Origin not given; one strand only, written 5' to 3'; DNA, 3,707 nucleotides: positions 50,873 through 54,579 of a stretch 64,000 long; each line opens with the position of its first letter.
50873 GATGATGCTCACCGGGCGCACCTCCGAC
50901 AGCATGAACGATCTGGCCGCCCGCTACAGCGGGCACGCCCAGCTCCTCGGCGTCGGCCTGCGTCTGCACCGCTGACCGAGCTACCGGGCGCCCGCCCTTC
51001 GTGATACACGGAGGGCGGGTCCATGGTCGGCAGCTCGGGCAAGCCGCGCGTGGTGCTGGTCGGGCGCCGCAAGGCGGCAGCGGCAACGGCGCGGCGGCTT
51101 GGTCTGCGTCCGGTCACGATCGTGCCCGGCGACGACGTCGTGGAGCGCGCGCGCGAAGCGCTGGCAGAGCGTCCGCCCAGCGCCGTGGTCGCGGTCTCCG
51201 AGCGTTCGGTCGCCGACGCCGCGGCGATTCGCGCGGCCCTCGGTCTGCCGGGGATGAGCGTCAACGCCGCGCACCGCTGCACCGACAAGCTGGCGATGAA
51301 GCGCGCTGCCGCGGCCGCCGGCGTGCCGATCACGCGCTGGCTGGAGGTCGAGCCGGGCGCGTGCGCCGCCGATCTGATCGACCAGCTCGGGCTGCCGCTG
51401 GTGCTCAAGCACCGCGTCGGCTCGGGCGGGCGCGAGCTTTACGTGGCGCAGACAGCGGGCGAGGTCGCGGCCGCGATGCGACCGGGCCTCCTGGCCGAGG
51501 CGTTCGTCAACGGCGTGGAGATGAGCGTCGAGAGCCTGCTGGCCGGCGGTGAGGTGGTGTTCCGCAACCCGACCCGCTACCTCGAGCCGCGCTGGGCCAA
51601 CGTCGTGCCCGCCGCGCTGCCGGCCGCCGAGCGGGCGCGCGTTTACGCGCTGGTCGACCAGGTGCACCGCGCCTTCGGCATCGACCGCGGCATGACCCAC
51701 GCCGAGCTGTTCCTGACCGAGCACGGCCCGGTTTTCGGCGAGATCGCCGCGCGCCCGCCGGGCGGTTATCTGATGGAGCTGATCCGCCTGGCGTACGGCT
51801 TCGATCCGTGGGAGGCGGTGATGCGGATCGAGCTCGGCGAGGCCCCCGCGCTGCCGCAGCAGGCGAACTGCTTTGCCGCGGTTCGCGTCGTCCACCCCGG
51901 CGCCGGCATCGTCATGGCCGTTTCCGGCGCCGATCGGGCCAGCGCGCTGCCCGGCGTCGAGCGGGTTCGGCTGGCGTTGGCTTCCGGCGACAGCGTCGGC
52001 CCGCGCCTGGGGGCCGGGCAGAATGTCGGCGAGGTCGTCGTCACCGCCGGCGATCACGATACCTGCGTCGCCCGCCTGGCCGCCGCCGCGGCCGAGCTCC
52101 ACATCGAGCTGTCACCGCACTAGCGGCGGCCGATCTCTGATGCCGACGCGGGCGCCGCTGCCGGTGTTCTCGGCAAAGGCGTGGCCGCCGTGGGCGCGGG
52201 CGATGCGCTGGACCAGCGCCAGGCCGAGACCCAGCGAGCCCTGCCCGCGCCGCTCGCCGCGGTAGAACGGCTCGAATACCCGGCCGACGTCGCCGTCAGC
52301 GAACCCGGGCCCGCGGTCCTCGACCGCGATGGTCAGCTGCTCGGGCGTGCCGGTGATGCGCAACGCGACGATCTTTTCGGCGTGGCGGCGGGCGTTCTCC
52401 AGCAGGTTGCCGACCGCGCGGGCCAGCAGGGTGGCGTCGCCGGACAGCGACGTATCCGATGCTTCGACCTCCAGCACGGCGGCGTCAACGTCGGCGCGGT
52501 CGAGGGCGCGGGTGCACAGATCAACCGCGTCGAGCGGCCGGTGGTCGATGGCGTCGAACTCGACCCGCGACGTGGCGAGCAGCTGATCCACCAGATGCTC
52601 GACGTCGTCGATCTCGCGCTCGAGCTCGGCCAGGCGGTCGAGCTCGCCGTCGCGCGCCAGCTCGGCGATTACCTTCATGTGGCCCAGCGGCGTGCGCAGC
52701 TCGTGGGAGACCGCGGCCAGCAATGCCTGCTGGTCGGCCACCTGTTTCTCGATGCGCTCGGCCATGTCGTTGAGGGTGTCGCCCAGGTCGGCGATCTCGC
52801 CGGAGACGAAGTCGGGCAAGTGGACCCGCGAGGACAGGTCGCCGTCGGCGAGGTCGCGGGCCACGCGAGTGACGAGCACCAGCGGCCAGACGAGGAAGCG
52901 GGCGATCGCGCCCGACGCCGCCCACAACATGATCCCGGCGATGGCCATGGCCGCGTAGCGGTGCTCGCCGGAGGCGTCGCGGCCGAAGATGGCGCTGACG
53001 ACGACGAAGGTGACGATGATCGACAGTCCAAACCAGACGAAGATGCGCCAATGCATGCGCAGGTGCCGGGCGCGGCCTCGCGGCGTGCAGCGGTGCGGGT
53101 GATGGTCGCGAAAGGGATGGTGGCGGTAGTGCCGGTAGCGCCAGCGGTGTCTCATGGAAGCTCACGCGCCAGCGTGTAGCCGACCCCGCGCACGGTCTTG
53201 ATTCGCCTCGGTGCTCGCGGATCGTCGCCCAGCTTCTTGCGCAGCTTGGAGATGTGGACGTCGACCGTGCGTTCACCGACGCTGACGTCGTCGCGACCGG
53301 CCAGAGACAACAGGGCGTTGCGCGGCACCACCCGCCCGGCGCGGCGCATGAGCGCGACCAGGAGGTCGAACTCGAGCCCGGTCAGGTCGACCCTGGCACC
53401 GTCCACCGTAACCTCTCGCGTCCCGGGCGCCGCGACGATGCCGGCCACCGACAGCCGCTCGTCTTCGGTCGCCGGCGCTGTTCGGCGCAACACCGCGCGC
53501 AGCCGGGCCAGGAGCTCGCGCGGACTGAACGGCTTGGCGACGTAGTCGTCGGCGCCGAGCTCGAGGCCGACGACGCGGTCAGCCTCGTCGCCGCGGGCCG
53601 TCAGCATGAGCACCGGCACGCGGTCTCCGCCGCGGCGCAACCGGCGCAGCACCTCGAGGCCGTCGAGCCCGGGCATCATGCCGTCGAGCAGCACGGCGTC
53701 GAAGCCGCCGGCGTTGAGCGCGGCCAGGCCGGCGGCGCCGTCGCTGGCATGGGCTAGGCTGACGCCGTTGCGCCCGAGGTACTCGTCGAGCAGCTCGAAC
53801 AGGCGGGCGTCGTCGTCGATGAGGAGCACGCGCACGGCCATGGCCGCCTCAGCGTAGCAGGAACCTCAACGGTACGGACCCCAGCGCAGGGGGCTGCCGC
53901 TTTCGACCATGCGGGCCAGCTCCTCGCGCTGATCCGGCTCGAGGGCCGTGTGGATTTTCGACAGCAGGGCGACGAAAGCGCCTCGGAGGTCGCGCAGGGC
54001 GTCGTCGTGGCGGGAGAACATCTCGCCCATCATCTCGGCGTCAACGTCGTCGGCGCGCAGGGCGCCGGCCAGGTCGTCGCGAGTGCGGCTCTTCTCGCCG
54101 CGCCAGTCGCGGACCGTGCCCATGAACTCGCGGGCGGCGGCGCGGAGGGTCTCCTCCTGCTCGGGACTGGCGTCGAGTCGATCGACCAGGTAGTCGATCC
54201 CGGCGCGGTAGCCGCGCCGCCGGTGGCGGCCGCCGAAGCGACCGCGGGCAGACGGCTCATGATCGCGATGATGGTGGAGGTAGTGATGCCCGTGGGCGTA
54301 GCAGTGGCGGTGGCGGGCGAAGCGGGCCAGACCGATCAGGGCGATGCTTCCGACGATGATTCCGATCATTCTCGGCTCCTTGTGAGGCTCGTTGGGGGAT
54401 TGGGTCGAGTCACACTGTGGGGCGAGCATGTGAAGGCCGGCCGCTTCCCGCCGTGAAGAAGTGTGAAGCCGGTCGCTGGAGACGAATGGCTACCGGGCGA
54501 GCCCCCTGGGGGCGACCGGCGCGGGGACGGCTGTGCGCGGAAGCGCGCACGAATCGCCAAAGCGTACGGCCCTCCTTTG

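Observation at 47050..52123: AT-rich leader with a 22-bp perfect palindrome upstream of a lipase-lipoprotein / FadL / ATP-grasp cluster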

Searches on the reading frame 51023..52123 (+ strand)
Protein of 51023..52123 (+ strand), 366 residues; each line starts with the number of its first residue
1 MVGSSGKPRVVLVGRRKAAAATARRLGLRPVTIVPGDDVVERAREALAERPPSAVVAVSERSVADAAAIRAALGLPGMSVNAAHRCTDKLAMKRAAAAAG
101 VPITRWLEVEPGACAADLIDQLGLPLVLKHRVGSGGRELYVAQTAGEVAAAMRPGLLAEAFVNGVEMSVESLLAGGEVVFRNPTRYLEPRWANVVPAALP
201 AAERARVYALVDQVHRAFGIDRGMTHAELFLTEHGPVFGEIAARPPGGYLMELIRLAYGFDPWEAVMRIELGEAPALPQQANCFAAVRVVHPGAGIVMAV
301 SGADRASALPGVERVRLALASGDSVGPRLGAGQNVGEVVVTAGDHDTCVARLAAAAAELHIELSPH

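Call 10: search_protein_families(library=pfam, proteins=[window:51023-52123:+], max_evalue=0.01)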
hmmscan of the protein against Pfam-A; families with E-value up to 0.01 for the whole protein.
window:51023-52123:+ (366 aa): 6 families
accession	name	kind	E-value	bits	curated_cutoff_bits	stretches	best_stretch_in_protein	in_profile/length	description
PF18603.7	LAL_C2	-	8.1e-14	52.1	29.4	1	291-363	4-77/78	L-amino acid ligase C-terminal domain 2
PF02222.28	ATP-grasp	-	2.1e-06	28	27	1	96-245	3-163/179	ATP-grasp domain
PF13535.11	ATP-grasp_4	-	8.2e-06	26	27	1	155-248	54-155/160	ATP-grasp domain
PF02655.19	ATP-grasp_3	-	0.00075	20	23.2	1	88-246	3-158/160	ATP-grasp domain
PF18130.6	ATPgrasp_N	-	0.0016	19.4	27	1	10-77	11-81/81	ATP-grasp N-terminal domain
PF01071.24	GARS_A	-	0.0053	17.1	27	0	88-180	2-96/194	Phosphoribosylglycinamide synthetase, ATP-grasp (A) domain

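Call 46: search_protein_families(library=ncbifam, proteins=[window:51023-52123:+], max_evalue=0.01)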
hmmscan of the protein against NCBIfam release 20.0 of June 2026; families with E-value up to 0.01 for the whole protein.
window:51023-52123:+ (366 aa): 30 families (the best 25 are shown)
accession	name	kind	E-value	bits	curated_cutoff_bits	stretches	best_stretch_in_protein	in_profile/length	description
NF002563.0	PRK02186.1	subfamily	8.3e-27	93.8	625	1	54-359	73-392/890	argininosuccinate lyase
NF005543.0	PRK07206.1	subfamily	3.6e-16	58.8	302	1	42-345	61-394/416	hypothetical protein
NF002378.0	PRK01372.1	subfamily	2.4e-07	29.8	243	1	77-242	89-268/305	D-alanine--D-alanine ligase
TIGR00768.1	rimK_fam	subfamily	3.5e-07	29.9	143.4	1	57-149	55-148/276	RimK family alpha-L-glutamate ligase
NF053643.1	Ddl_archaea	equivalog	1.3e-06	27.7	500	1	79-176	97-194/367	putative pseudomurein biosynthesis ATP-grasp protein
TIGR02144.1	LysX_arch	equivalog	1.3e-06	27.7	275.6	1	57-140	55-139/281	lysine biosynthesis protein LysX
TIGR01161.1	purK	equivalog_domain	3.6e-06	26.5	318.4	1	82-245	92-266/362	5-(carboxyamino)imidazole ribonucleotide synthase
NF041595.1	dap_A_syn_DdaF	equivalog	6.6e-06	25.1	840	1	208-249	255-296/424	dapdiamide A synthase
TIGR01205.1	D_ala_D_alaTIGR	subfamily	1.1e-05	24.6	245.65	1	77-244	95-286/318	D-alanine--D-alanine ligase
TIGR01235.1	pyruv_carbox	equivalog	3.2e-05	21.6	1114.45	1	59-153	86-182/1143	pyruvate carboxylase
NF053745.1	AAntcapLigBacD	equivalog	5.4e-05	21.7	850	1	53-130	101-178/471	alanine--anticapsin ligase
NF009554.0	PRK12999.1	equivalog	5.7e-05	21.1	965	1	70-153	101-186/1147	pyruvate carboxylase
NF002525.0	PRK01966.1-1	equivalog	7.5e-05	21.8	457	1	73-240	125-315/364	D-alanine--D-alanine ligase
NF006406.0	PRK08654.1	equivalog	0.00013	20.6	739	1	66-153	93-182/499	acetyl-CoA carboxylase biotin carboxylase subunit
NF009471.0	PRK12833.1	equivalog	0.00016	20.4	686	1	59-152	89-184/467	acetyl-CoA carboxylase biotin carboxylase subunit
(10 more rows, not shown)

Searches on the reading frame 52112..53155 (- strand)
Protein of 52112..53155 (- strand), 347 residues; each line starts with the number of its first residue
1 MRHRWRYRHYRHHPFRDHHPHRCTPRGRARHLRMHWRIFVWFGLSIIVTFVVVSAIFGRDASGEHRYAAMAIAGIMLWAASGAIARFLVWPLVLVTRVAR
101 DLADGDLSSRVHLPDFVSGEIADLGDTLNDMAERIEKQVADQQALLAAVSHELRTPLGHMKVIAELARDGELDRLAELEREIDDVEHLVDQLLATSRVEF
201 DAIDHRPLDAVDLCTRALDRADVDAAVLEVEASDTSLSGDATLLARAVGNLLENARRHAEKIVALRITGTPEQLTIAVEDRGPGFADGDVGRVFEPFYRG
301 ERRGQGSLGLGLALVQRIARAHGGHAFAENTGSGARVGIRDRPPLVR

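Call 10: search_protein_families(library=pfam, proteins=[window:52112-53155:-], max_evalue=0.01)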
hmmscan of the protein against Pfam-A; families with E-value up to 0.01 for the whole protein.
window:52112-53155:- (347 aa): 4 families
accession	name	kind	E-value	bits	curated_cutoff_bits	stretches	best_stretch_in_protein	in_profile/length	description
PF02518.31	HATPase_c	-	1.6e-19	70.8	26.4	1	239-337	1-103/111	Histidine kinase-, DNA gyrase B-, and HSP90-like ATPase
PF00512.31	HisKA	-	1.7e-09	38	26.9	1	142-199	2-64/66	His Kinase A (phospho-acceptor) domain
PF00672.30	HAMP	-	4.9e-09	36.8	25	1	84-136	2-52/53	HAMP domain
PF13581.12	HATPase_c_2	-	9.7e-06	26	27.4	1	247-320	39-110/127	Histidine kinase-like ATPase domain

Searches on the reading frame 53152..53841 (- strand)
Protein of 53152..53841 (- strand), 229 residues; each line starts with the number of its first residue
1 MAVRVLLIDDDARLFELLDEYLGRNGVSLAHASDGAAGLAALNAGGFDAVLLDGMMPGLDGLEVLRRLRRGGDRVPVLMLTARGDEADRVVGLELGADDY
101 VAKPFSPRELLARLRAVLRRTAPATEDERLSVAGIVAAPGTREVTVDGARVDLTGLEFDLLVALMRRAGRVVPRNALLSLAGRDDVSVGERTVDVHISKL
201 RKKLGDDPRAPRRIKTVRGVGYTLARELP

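Call 10: search_protein_families(library=pfam, proteins=[window:53152-53841:-], max_evalue=0.01)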
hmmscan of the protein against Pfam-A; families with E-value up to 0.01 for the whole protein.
window:53152-53841:- (229 aa): 3 families
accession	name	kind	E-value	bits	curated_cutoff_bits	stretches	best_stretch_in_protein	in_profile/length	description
PF00072.30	Response_reg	-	1.1e-28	100.1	30.2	1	5-114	1-110/111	Response regulator receiver domain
PF00486.34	Trans_reg_C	-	1.5e-25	89.5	26.2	1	149-224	2-77/77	Transcriptional regulatory protein, C terminal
PF21695.3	GlnR_1st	-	0.00018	21.8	27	1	40-116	35-109/111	Transcription regulator GlnR, N-terminal domain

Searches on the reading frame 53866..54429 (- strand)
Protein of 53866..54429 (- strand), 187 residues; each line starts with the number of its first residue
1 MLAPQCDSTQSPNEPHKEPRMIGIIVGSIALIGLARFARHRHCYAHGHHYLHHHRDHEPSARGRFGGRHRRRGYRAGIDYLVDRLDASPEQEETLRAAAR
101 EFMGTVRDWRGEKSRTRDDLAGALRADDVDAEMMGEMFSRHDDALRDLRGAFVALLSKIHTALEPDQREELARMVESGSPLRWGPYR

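Call 10: search_protein_families(library=pfam, proteins=[window:53866-54429:-], max_evalue=0.01)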
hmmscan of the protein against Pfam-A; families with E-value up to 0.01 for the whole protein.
window:53866-54429:- (187 aa): 1 family
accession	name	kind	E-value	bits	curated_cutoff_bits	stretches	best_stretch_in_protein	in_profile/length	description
PF13801.11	Metal_resist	-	7.5e-07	29.8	29.2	1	65-169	21-124/125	Heavy-metal resistance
